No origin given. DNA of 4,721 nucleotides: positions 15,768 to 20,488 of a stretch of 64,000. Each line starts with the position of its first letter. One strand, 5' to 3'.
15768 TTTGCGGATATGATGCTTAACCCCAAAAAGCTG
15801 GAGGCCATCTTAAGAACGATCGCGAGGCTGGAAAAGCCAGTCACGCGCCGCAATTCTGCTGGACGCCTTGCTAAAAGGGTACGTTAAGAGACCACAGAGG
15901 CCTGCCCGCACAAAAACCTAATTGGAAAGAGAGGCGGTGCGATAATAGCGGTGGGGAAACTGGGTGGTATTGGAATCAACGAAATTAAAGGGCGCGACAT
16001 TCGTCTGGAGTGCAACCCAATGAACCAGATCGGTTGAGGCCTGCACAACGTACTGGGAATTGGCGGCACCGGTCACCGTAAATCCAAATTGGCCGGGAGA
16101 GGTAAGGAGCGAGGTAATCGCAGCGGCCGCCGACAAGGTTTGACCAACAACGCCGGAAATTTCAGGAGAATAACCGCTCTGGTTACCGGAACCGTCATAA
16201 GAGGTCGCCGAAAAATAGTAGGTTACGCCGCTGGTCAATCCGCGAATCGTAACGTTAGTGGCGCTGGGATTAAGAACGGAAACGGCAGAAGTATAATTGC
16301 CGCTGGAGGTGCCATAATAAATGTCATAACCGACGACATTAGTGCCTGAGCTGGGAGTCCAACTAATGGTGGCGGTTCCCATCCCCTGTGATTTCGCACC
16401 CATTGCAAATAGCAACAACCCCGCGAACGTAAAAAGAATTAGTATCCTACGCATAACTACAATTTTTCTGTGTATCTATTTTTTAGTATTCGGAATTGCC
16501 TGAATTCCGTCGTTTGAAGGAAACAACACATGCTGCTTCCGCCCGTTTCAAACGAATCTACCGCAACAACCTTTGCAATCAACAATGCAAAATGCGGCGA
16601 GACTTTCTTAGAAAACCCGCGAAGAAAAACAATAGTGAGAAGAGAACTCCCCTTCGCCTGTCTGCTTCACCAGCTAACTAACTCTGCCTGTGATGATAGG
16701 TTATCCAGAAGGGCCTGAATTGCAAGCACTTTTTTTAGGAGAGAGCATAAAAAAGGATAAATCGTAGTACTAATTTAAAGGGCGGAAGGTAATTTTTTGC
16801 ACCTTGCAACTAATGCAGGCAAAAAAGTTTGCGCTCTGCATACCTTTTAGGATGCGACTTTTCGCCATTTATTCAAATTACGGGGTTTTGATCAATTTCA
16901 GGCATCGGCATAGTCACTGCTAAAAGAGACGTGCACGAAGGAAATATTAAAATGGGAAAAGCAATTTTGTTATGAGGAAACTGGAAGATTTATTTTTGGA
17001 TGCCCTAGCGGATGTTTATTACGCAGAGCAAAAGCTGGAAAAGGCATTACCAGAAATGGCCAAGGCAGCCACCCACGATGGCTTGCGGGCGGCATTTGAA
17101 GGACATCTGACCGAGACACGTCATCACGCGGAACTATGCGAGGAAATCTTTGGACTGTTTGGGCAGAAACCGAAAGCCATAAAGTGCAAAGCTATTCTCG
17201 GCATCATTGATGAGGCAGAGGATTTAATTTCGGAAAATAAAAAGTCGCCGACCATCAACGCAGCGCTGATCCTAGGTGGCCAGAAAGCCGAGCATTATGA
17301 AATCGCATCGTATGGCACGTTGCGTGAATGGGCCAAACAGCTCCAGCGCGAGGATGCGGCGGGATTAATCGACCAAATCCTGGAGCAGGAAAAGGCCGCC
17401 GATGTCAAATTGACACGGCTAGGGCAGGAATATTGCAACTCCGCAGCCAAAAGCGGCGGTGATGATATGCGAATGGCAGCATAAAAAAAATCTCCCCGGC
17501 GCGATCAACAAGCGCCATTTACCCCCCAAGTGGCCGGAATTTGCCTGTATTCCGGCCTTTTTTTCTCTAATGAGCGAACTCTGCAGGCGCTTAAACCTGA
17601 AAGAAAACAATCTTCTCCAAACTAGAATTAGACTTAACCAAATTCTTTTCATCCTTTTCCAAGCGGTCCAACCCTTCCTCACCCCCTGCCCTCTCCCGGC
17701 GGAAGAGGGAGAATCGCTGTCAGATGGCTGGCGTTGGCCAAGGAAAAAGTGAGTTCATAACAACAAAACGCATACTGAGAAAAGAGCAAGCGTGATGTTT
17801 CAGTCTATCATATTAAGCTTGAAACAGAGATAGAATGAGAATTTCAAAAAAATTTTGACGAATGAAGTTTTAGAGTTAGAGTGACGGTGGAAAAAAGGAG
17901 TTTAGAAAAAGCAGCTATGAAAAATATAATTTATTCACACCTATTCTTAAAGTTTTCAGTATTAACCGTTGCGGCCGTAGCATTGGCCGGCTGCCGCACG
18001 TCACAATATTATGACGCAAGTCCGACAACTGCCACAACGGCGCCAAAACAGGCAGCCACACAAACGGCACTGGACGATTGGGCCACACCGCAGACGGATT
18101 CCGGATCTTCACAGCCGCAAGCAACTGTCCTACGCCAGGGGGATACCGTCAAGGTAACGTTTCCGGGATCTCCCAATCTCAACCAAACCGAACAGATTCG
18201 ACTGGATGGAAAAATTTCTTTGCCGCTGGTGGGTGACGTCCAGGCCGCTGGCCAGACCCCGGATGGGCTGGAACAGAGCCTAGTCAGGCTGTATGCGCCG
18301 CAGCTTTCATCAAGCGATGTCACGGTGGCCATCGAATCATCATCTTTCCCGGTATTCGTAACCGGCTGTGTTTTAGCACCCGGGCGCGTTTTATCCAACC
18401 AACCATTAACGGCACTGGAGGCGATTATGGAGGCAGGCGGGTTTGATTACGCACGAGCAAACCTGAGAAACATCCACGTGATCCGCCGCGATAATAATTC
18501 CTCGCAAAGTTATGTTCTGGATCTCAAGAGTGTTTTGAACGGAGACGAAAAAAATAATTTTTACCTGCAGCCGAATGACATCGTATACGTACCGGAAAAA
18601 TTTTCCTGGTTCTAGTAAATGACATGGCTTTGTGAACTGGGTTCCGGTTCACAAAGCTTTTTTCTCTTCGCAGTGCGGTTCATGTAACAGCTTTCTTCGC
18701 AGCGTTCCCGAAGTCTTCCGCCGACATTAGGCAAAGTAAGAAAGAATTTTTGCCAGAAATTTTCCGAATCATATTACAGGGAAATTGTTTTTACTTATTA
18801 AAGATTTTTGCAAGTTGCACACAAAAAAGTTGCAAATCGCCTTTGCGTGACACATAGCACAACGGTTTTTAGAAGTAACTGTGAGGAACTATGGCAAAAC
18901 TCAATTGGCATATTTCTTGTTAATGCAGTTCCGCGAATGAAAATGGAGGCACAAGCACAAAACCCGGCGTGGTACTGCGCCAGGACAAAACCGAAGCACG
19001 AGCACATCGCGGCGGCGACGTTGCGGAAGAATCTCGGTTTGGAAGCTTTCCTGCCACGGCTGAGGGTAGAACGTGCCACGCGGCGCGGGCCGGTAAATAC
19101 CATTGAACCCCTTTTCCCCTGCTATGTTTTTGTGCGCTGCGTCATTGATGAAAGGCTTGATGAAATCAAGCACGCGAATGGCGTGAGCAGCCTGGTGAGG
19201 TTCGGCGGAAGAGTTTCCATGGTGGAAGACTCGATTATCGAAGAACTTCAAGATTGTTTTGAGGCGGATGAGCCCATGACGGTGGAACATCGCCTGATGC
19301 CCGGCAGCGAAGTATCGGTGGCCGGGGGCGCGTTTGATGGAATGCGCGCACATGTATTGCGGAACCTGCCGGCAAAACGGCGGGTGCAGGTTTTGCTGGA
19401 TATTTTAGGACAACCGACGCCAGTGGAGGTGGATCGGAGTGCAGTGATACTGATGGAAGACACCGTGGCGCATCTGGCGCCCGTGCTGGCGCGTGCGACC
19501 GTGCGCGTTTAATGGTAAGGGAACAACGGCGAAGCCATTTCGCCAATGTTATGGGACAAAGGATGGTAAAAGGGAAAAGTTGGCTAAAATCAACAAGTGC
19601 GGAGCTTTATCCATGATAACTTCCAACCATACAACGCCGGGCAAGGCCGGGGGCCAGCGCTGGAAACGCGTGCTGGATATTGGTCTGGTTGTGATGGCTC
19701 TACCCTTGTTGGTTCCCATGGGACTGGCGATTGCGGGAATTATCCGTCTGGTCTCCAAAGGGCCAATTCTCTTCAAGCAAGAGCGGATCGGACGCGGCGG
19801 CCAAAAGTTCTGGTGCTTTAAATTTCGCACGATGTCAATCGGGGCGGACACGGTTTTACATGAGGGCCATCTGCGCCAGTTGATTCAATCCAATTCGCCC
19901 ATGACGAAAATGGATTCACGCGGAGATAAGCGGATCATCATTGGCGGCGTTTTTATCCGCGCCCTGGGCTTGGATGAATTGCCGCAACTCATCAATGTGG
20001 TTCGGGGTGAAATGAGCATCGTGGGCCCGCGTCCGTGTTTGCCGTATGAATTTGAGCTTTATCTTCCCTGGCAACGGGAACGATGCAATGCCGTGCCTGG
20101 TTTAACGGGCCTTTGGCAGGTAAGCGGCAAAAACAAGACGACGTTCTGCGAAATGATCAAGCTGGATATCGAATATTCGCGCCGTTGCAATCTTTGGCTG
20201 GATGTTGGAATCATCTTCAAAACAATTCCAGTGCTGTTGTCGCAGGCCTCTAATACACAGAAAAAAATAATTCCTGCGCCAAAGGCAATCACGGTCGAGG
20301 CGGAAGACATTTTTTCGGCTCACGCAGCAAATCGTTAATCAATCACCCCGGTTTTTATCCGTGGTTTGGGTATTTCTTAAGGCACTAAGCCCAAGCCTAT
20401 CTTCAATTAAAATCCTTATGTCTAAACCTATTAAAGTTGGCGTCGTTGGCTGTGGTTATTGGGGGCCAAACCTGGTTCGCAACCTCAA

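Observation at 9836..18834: Recurring TGCA-N3-TGCA(A) boxes confined to intergenic regions and positioned upstream of sigma-54 promoters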

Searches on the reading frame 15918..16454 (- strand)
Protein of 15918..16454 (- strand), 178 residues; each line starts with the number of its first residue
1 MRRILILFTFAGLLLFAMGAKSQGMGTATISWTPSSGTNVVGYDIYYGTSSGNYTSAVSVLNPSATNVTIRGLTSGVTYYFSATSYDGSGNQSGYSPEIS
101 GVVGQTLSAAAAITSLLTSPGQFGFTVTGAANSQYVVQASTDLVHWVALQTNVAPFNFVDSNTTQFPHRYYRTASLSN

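Call 8: search_protein_families(library=pfam, proteins=[window:15918-16454:-], max_evalue=0.01)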
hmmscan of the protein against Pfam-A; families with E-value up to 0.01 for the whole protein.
window:15918-16454:- (178 aa): 2 families
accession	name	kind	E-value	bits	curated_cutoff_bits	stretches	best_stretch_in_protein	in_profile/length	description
PF00041.27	fn3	-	1e-08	35.7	25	1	27-100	15-82/84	Fibronectin type III domain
PF16389.11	DUF4998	-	0.0092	16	29.1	0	23-108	30-115/199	Domain of unknown function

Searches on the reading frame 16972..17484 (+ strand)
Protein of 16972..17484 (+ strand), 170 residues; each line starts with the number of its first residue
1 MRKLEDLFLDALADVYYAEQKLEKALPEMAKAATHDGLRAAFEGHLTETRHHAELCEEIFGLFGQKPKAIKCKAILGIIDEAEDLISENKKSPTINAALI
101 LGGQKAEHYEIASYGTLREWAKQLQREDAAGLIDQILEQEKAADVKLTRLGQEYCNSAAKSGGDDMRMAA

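Call 8: search_protein_families(library=pfam, proteins=[window:16972-17484:+], max_evalue=0.01)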
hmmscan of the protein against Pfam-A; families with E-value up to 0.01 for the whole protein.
window:16972-17484:+ (170 aa): 1 family
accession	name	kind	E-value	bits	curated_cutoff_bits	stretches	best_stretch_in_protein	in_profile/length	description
PF05974.18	DUF892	-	5.7e-50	169.9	23.7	1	4-159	2-158/159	Domain of unknown function (DUF892)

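Call 19: find_encoding_contigs(protein=window:16972-17484:+, flank=10000, max_places=10)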
Protein window:16972-17484:+ (170 aa): 3 contigs read that carry it; 3 places shown.
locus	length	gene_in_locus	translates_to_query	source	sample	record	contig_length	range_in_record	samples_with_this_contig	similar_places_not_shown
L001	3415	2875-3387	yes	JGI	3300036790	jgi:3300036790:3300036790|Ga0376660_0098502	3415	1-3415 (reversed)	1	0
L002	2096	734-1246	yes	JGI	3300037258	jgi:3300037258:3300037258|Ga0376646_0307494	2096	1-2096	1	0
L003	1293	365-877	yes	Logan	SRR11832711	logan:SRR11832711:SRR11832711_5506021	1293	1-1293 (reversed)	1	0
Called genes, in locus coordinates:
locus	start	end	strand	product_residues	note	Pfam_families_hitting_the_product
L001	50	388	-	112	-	PF04972:BON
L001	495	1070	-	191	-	-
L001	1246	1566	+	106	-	-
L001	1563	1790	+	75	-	-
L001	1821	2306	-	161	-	PF00041:fn3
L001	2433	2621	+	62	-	-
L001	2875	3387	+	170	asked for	PF05974:DUF892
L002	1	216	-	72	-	?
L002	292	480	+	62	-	-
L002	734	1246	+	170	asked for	PF05974:DUF892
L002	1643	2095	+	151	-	?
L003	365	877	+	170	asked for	PF05974:DUF892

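Call 20: find_related_loci(query=window:16972-17484:+, collection=genome_contigs, flank=10000)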
Query window:16972-17484:+ (170 aa) in genome_contigs; peptide patterns used: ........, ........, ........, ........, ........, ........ (x = any residue, [..] = any of these).
598 stretches matched a pattern (row limit reached: there are more); 501 encode a relative of the query (tblastn E <= 1e-3); the best 80 are kept; 80 distinct loci.
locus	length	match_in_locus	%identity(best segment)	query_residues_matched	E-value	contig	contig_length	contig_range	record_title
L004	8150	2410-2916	85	1-170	3e-92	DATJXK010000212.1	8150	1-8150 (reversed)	MAG TPA_asm: Pseudomonadales bacterium isolate SMAG_U15124 k141_3141479, whole genome shotgun sequence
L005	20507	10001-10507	78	1-170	9e-85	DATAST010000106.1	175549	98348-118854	MAG TPA_asm: Verrucomicrobiia bacterium isolate SMAG_U5527 k141_1263049, whole genome shotgun sequence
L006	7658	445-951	77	1-170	1e-83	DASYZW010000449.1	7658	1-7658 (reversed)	MAG TPA_asm: Verrucomicrobiia bacterium isolate SMAG_U6372 k141_887726, whole genome shotgun sequence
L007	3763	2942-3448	77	1-170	2e-83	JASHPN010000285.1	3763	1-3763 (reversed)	MAG: Verrucomicrobiia bacterium isolate JOPF050 JOPF_AWAY_contig_1036286, whole genome shotgun sequence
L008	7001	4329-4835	74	1-170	9e-82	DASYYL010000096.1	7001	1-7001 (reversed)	MAG TPA_asm: Verrucomicrobiia bacterium isolate SMAG_U6334 k141_531817, whole genome shotgun sequence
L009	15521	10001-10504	66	1-170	2e-72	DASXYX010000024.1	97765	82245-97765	MAG TPA_asm: Verrucomicrobiia bacterium isolate SMAG_U4836 k141_1221933, whole genome shotgun sequence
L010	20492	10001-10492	67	1-164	6e-70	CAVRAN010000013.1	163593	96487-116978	MAG: uncultured Verrucomicrobiae bacterium isolate MFD04540.bin.1.22 genome assembly, contig: contig_5924, whole genome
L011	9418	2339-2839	66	1-170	1e-69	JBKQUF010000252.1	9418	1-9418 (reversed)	MAG: Limisphaerales bacterium isolate SEr2D2E2F__bin_123 SEr2D2E2F_000000278974, whole genome shotgun sequence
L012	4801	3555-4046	66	1-164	3e-69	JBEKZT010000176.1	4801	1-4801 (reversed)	MAG: Verrucomicrobiota bacterium isolate SPRUCE 76 SPRUCE_76_176, whole genome shotgun sequence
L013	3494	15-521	64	1-169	2e-69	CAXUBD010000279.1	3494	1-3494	MAG TPA_asm: uncultured Verrucomicrobiota bacterium isolate public_SRR14722149_metawrap_bin.4 genome assembly, contig: p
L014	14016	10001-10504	68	1-170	5e-69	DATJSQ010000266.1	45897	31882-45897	MAG TPA_asm: Verrucomicrobiia bacterium isolate SMAG_U14997 k141_1848038, whole genome shotgun sequence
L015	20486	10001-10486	67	1-162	2e-68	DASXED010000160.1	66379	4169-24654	MAG TPA_asm: Verrucomicrobiia bacterium isolate SMAG_U5103 k141_1710495, whole genome shotgun sequence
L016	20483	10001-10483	66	1-161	1e-68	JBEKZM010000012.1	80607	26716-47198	MAG: Verrucomicrobiota bacterium isolate SPRUCE 6 SPRUCE_6_12, whole genome shotgun sequence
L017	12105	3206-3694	68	1-163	1e-68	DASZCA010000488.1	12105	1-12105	MAG TPA_asm: Verrucomicrobiia bacterium isolate SMAG_U6430 k141_44769, whole genome shotgun sequence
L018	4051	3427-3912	67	1-162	2e-68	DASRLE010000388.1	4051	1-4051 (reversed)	MAG TPA_asm: Candidatus Saccharimonadales bacterium isolate SMAG_U10180 k141_256192, whole genome shotgun sequence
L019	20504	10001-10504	67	1-170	7e-68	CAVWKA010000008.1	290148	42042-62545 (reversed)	MAG: uncultured Verrucomicrobiae bacterium isolate MFD05512.bin.2.55 genome assembly, contig: contig_1892, whole genome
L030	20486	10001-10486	64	1-162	2e-58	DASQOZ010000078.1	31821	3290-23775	MAG TPA_asm: Candidatus Methylomirabilota bacterium isolate SMAG_U10816 k141_1920208, whole genome shotgun sequence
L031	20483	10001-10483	60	1-161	3e-58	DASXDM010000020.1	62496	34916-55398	MAG TPA_asm: Verrucomicrobiia bacterium isolate SMAG_U5086 k141_1950496, whole genome shotgun sequence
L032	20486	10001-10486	67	1-162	7e-69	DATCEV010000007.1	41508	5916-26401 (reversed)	MAG TPA_asm: Verrucomicrobiia bacterium isolate SMAG_U7763 k141_39381, whole genome shotgun sequence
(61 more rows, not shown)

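Call 26: search_protein_families(library=pfam, proteins=[L019:7954-8634:+, L019:8631-9803:+, L019:10564-10899:+, L019:10713-11306:-, L019:11437-11940:-, L031:10659-11135:+, L031:11450-12016:-, L031:12057-12770:+, L031:6901-7827:+, L019:4641-7577:-], max_evalue=0.001)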
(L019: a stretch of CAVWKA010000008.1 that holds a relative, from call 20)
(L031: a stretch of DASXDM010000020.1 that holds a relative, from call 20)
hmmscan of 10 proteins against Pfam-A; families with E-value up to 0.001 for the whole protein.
L019:7954-8634:+ (226 aa): 2 families
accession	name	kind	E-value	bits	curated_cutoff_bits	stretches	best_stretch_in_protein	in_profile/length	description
PF00072.30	Response_reg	-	7.5e-32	110.2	30.2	1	5-116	1-110/111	Response regulator receiver domain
PF00486.34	Trans_reg_C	-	1.3e-25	89.7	26.2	1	152-224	2-77/77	Transcriptional regulatory protein, C terminal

L019:8631-9803:+ (390 aa): 8 families
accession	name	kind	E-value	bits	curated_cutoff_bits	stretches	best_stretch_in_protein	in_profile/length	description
PF02518.31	HATPase_c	-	5.6e-33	114.1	26.4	1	277-388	1-109/111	Histidine kinase-, DNA gyrase B-, and HSP90-like ATPase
PF00512.31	HisKA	-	2.4e-20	72.8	26.9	1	167-233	2-66/66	His Kinase A (phospho-acceptor) domain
PF08448.16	PAS_4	-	1.3e-08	35.5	23.1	1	58-162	1-110/110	PAS fold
PF00989.32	PAS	-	3.1e-08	34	22.6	1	55-156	4-112/113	PAS fold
PF13426.13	PAS_9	-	1.9e-06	28.5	27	1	64-158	3-102/103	PAS domain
PF13188.13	PAS_8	-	6.5e-05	23.1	21.8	1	54-106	3-53/65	PAS domain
PF13596.12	PAS_10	-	0.00017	22.6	22.1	1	55-158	2-106/106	PAS domain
PF12860.13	PAS_7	-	0.00035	21.1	27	0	58-162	1-112/115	PAS fold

L019:10564-10899:+ (111 aa): 0 families

L019:10713-11306:- (197 aa): 6 families
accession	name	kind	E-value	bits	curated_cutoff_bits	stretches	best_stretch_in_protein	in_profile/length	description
PF12799.13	LRR_4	-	2e-21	75.9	27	3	2-43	1-43/44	Leucine Rich repeats (2 copies)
PF13855.12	LRR_8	-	3.8e-10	39.8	27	2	3-58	2-61/61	Leucine rich repeat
PF25019.1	LRR_R13L1-DRL21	-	8.4e-05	22.9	27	0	80-140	62-120/127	R13L1/DRL21 LRRs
PF23598.1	LRR_14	-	0.00013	21.3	40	1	7-151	52-207/353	Leucine-rich repeat region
PF14580.12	LRR_9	-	0.00038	20.5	30.5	1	9-81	49-126/175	Leucine-rich repeat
PF00560.39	LRR_1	-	0.00043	20.3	20.6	0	91-107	1-17/23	Leucine Rich Repeat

L019:11437-11940:- (167 aa): 3 families
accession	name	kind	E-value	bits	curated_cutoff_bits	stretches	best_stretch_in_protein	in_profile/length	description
PF12799.13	LRR_4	-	1.1e-16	60.9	27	2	104-144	2-43/44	Leucine Rich repeats (2 copies)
PF13855.12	LRR_8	-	1.8e-07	31.3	27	1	104-159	2-61/61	Leucine rich repeat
PF00560.39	LRR_1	-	1.3e-05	24.8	20.6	0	126-142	1-17/23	Leucine Rich Repeat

L031:10659-11135:+ (158 aa): 1 family
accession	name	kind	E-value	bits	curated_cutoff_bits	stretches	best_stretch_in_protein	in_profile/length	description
PF02542.21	YgbB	-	5.6e-65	218.8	26.7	1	3-155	2-154/155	YgbB family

L031:11450-12016:- (188 aa): 0 families

L031:12057-12770:+ (237 aa): 0 families

L031:6901-7827:+ (308 aa): 2 families
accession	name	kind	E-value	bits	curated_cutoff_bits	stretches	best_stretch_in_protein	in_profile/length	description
PF08450.18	SGL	-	3.3e-39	135.4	26.3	1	45-291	1-245/246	SMP-30/Gluconolactonase/LRE-like region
PF01731.26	Arylesterase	-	0.00044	20.8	21.3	0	152-214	22-84/86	Arylesterase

L019:4641-7577:- (978 aa): 7 families
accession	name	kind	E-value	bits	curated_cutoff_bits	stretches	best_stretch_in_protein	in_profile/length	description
PF02836.23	Glyco_hydro_2_C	-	2.4e-27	96.3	21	1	346-475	4-154/302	Glycosyl hydrolases family 2, TIM barrel domain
PF02837.24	Glyco_hydro_2_N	-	9.4e-21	74.9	28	1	49-215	3-166/169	Glycosyl hydrolases family 2, sugar binding domain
PF18565.7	Glyco_hydro2_C5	-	3.3e-15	56.3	32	1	694-794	1-101/103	Glycoside hydrolase family 2 C-terminal domain 5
PF00703.27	Glyco_hydro_2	-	1.3e-14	55.3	23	1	235-339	6-109/109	Glycosyl hydrolases family 2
PF22666.2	Glyco_hydro_2_N2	-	1.8e-10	41.6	27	1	113-189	47-122/167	Glycosyl hydrolase 2 galactose-binding domain-like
PF16355.11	DUF4982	-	5.1e-10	39.6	23.9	1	622-679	1-58/61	Domain of unknown function (DUF4982)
PF13364.12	BetaGal_ABD2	-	2.1e-05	25.7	23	1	93-189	18-111/112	Beta-galactosidase second all-beta domain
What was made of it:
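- An OmpR-type response regulator and a PAS kinase pair lie directly upstream of DUF892 in many relatives (call 26).
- Tried and rejected: The OmpR-type response regulator and PAS kinase pair upstream of DUF892 in relatives (call 26).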

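Call 45: search_protein_families(library=ncbifam, proteins=[L030:15012-16373:+, L032:15044-16372:+], max_evalue=1e-60)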
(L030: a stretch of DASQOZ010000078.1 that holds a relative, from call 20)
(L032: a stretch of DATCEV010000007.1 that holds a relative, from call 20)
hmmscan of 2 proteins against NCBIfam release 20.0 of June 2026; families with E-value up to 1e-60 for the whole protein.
L030:15012-16373:+ (453 aa): 20 families
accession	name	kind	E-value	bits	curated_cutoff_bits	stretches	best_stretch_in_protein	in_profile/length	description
NF008469.0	PRK11361.1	equivalog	3.9e-125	418.1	714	1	3-452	5-457/461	acetoacetate metabolism transcriptional regulator AtoC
TIGR01818.1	ntrC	equivalog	2.8e-123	412.1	558.6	1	5-447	1-461/463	nitrogen regulation protein NR(I)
TIGR02915.1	PEP_resp_reg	equivalog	4.6e-118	394.9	502.6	1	5-451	1-444/445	PEP-CTERM-box response regulator transcription factor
NF041946.1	LuxO_transreg_Vib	equivalog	2.8e-110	369.3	800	1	27-449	22-460/463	quorum-sensing sigma-54 dependent transcriptional regulator LuxO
NF051870.1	NAssimRespRegNtrX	equivalog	1.9e-109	366.6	600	1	3-451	2-452/452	nitrogen assimilation response regulator NtrX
NF008176.1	PRK10923.1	equivalog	2.7e-102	342.8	620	1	2-452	3-469/469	nitrogen regulation protein NR(I)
NF011695.0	PRK15115.1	equivalog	1.1e-98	330.9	763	1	2-446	6-433/445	two-component system response regulator GlrR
NF050807.1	TransRegFlbDCaul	equivalog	8.7e-97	324.8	750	1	28-450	27-439/454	sigma-54-dependent transcriptional regulator FlbD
NF041552.1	TF_PrdR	equivalog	9.3e-96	321.4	795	1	143-450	270-577/577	sigma-54 dependent transcriptional regulator PrdR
TIGR01817.1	nifA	equivalog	5e-93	312.7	528.85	1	118-405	175-460/534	nif-specific transcriptional activator NifA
NF007689.0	PRK10365.1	equivalog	8e-93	311.6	760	1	3-446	6-439/441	sigma-54-dependent response regulator transcription factor ZraR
NF049963.1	RespRegFlgRCampy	domain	1.6e-92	310.6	750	1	5-450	3-428/429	fla regulon two-component system response regulator FlgR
NF038308.1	RNA_repair_RtcR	equivalog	1e-90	305.1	650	1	85-448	123-515/530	RNA repair transcriptional activator RtcR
NF003451.0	PRK05022.1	equivalog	3.9e-89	299.7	476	1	121-451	170-510/512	nitric oxide reductase transcriptional regulator NorR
NF011958.0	PRK15429.1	equivalog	1.8e-82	278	830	1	123-452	361-687/692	formate hydrogenlyase transcriptional activator FlhA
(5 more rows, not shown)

L032:15044-16372:+ (442 aa): 20 families
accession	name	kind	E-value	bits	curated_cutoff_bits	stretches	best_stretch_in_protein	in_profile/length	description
TIGR01818.1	ntrC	equivalog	1e-123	413.6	558.6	1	5-384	1-378/463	nitrogen regulation protein NR(I)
NF008469.0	PRK11361.1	equivalog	8e-121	403.9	714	1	3-441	5-457/461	acetoacetate metabolism transcriptional regulator AtoC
TIGR02915.1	PEP_resp_reg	equivalog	1.5e-119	399.8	502.6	1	5-440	1-444/445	PEP-CTERM-box response regulator transcription factor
NF041946.1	LuxO_transreg_Vib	equivalog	1.8e-109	366.6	800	1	39-381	34-374/463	quorum-sensing sigma-54 dependent transcriptional regulator LuxO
NF051870.1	NAssimRespRegNtrX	equivalog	7.1e-106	354.8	600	1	3-413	2-425/452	nitrogen assimilation response regulator NtrX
NF011695.0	PRK15115.1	equivalog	3.9e-102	342.3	763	1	2-440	6-438/445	two-component system response regulator GlrR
NF008176.1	PRK10923.1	equivalog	9.3e-102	341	620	1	2-386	3-384/469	nitrogen regulation protein NR(I)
NF049963.1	RespRegFlgRCampy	domain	5.2e-99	332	750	1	5-439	3-428/429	fla regulon two-component system response regulator FlgR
NF050807.1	TransRegFlbDCaul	equivalog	1.1e-97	327.8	750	1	44-387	44-365/454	sigma-54-dependent transcriptional regulator FlbD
TIGR01817.1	nifA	equivalog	2.2e-96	323.8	528.85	1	119-392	174-447/534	nif-specific transcriptional activator NifA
NF007689.0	PRK10365.1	equivalog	1.1e-95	321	760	1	3-435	6-439/441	sigma-54-dependent response regulator transcription factor ZraR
NF041552.1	TF_PrdR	equivalog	1e-94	317.9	795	1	143-439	270-577/577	sigma-54 dependent transcriptional regulator PrdR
NF038308.1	RNA_repair_RtcR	equivalog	1.5e-92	311.1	650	1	81-389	119-440/530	RNA repair transcriptional activator RtcR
NF003451.0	PRK05022.1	equivalog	1.3e-89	301.2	476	1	119-390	170-436/512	nitric oxide reductase transcriptional regulator NorR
NF011958.0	PRK15429.1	equivalog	2e-83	281.2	830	1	123-441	361-687/692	formate hydrogenlyase transcriptional activator FlhA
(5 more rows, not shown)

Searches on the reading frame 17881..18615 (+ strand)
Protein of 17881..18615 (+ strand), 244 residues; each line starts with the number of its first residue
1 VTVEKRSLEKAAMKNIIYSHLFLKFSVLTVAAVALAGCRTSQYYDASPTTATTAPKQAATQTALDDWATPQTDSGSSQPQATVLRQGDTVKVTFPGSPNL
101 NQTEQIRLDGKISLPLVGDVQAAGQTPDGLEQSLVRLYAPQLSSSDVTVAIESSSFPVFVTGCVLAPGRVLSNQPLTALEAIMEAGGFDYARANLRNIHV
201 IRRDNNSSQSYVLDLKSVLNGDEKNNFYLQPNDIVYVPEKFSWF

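Call 8: search_protein_families(library=pfam, proteins=[window:17881-18615:+], max_evalue=0.01)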
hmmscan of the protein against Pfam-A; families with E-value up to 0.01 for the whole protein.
window:17881-18615:+ (244 aa): 3 families
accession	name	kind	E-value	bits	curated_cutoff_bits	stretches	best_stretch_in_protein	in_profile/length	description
PF02563.21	Poly_export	-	1.8e-15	57.3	28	1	77-151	2-76/77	Polysaccharide biosynthesis/export protein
PF22461.2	SLBB_2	-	3.3e-15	56.4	27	1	158-237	3-79/79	SLBB domain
PF10531.15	SLBB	-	0.00047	20.4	27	1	158-205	2-49/55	SLBB domain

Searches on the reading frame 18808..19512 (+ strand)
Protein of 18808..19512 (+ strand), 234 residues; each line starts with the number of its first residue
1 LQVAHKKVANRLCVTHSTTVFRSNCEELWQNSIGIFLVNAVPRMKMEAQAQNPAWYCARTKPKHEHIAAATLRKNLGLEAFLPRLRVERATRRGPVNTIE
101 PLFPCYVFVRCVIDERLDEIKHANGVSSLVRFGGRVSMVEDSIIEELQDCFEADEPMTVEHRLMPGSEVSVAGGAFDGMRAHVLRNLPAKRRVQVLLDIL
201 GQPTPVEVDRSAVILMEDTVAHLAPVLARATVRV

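Call 8: search_protein_families(library=pfam, proteins=[window:18808-19512:+], max_evalue=0.01)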
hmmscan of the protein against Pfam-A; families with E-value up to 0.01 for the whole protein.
window:18808-19512:+ (234 aa): 1 family
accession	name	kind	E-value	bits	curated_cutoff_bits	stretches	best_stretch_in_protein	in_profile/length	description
PF02357.24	NusG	-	1.7e-14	54.5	22.2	1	54-147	2-92/93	Transcription termination factor nusG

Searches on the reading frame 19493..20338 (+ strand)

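Call 8: search_protein_families(library=pfam, proteins=[window:19493-20338:+], max_evalue=0.01)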
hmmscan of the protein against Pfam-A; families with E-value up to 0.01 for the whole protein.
window:19493-20338:+ (281 aa): 1 family
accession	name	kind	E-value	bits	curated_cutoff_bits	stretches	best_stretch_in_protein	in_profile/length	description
PF02397.22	Bac_transf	-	4.6e-54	183.1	27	1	58-249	1-178/179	Bacterial sugar transferase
